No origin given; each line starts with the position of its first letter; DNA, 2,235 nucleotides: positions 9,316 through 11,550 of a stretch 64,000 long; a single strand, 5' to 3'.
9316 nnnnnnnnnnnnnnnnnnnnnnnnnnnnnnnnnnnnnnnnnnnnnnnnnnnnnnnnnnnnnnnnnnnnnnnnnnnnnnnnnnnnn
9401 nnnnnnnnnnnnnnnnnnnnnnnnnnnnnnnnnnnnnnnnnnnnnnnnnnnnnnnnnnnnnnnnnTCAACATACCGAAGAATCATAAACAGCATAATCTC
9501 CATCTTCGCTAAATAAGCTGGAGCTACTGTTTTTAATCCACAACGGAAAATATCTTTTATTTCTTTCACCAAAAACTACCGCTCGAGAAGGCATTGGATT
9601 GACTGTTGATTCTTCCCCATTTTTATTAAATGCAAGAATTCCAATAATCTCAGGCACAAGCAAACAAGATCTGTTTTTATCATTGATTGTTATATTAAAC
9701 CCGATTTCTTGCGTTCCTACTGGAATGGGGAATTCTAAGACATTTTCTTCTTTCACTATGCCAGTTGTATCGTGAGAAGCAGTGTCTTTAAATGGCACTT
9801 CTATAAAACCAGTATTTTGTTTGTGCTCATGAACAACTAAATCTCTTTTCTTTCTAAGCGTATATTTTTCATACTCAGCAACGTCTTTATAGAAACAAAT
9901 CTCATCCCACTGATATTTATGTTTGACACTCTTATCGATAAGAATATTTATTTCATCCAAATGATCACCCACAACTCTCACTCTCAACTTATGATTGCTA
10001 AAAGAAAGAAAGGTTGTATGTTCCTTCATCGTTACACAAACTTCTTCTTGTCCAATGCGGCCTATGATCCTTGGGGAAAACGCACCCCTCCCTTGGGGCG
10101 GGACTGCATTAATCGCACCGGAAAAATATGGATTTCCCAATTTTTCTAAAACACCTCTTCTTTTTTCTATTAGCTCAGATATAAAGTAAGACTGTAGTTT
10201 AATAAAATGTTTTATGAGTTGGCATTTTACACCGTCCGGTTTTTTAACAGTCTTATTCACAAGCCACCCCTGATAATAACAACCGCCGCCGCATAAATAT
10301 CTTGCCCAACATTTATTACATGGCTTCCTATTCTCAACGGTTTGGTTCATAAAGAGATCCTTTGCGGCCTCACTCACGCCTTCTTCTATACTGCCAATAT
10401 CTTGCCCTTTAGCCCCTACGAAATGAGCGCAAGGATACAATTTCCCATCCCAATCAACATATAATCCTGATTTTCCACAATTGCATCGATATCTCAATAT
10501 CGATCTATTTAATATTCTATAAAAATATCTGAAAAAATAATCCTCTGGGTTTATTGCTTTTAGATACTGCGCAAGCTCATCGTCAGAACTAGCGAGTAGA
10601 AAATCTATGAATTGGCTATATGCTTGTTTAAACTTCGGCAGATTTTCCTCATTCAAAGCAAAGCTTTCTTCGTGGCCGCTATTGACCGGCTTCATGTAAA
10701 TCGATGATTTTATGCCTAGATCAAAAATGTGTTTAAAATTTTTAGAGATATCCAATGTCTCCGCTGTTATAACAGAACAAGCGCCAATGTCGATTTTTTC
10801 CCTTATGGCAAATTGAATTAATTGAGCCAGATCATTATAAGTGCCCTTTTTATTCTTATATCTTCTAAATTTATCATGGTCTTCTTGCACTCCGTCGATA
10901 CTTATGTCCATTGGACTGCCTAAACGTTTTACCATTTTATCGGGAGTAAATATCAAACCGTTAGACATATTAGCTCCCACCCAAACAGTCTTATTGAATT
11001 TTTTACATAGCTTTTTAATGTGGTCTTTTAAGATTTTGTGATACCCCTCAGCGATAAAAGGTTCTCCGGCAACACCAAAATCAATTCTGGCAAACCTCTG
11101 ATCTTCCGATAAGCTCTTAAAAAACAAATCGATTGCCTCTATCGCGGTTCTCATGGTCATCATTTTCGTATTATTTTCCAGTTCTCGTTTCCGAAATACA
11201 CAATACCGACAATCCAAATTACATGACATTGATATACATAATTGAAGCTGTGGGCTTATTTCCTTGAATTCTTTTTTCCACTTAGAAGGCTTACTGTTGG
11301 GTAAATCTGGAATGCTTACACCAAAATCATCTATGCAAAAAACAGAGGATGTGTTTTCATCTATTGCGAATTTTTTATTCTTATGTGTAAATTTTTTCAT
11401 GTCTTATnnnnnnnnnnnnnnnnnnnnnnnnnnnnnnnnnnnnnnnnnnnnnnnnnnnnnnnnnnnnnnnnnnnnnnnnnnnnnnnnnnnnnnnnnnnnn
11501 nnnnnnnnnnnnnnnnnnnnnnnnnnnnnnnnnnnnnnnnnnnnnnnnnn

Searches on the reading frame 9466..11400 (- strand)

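Call 4: search_protein_families(library=pfam, proteins=[window:9466-11400:-], max_evalue=1)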
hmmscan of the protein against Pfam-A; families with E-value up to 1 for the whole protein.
window:9466-11400:- (644 aa): 5 families
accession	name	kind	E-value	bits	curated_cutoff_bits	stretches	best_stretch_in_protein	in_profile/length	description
PF04055.27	Radical_SAM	-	1.9e-06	28.6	29.5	1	58-207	5-144/166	Radical SAM superfamily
PF13186.11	SPASM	-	9.8e-05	23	21.5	1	306-365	1-67/67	Iron-sulfur cluster-binding domain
PF13353.11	Fer4_12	-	0.00092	20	22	1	59-189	14-133/137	4Fe-4S single cluster domain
PF23703.1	DExH18_N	-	0.061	14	30.1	1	257-288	30-61/85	DExH-box ATP-dependent RNA helicase DExH18, N-terminal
PF12345.13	DUF3641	-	0.11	12.9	24.9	1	310-367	70-126/134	Protein of unknown function (DUF3641)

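Call 5: search_protein_families(library=ncbifam, proteins=[window:9466-11400:-], max_evalue=1)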
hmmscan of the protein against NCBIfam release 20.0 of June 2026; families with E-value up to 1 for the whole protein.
window:9466-11400:- (644 aa): 62 families (the best 25 are shown)
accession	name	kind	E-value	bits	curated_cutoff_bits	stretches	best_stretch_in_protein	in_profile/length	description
NF047865.1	rSAM_PapB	equivalog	4.6e-50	170.7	340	1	52-388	5-330/330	PapB family radical SAM/SPASM ranthipeptide maturase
TIGR03974.1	rSAM_six_Cys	equivalog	6.4e-43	147.2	425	1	50-400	97-442/451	thioether cross-link-forming SCIFF peptide maturase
TIGR04064.1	rSAM_nif11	equivalog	2.6e-39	135.2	518.7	1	51-418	79-444/459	nif11-like peptide radical SAM maturase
NF040492.1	not_ScfB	exception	6.8e-39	134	855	1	52-400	97-441/450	ScfB-related radical SAM/SPASM orphan maturase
TIGR03906.1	quino_hemo_SAM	equivalog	1.7e-32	112.7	453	1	52-403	96-443/467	quinohemoprotein amine dehydrogenase maturation protein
NF041298.1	rSAM_mat_DynA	equivalog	7.4e-23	81.1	450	1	59-395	10-341/356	dynobactin maturation radical SAM/SPASM protein DynA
TIGR04068.1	rSAM_ocin_clost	equivalog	2.5e-22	79.4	500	1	51-398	85-444/462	Cys-rich peptide radical SAM maturase CcpM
TIGR03942.1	sulfatase_rSAM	equivalog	9.2e-21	74.3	349.45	1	56-403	7-353/363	anaerobic sulfatase maturase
TIGR04280.1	geopep_mat_rSAM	hypoth_equivalog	2.9e-19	69.3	400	2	54-231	88-259/428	geopeptide radical SAM maturase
TIGR04115.1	rSAM_Cxxx_rpt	equivalog_domain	2.3e-15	57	350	1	56-367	8-319/359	radical SAM peptide maturase, CXXX-repeat target family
NF038107.1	rSAM_NF038107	equivalog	8e-15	54.5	600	1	51-403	86-426/444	Cys-every-fifth radical SAM/SPASM peptide maturase CefB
TIGR04261.1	rSAM_GlyRichRpt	subfamily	2.3e-14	53.2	310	1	59-268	6-213/363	cyclophane-forming radical SAM/SPASM peptide maturase GrrM/OscB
TIGR04085.1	rSAM_more_4Fe4S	domain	5.5e-14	52.4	27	1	306-393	1-93/93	SPASM domain-containing protein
TIGR04163.1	rSAM_cobopep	equivalog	1.2e-13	50.6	375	2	306-401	314-413/428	peptide-modifying radical SAM enzyme CbpB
NF041707.1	rSAM_YhhB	equivalog_domain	2.3e-13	49.8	445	2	56-213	8-171/369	cyclophane-forming radical SAM/SPASM peptide maturase YhhB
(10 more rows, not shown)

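Call 37: search_protein_families(library=padloc, proteins=[window:9466-11400:-], max_evalue=0.01)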
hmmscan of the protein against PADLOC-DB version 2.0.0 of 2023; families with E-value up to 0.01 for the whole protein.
window:9466-11400:- (644 aa): 2 families
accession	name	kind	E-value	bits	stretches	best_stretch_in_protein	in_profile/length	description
PDLC02903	pVip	-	8.5e-10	36.5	1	55-290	5-221/257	Viperins not associated with kinases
PDLC02904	pVip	-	1.4e-08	32.6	1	57-291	10-227/262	Viperins associated with kinases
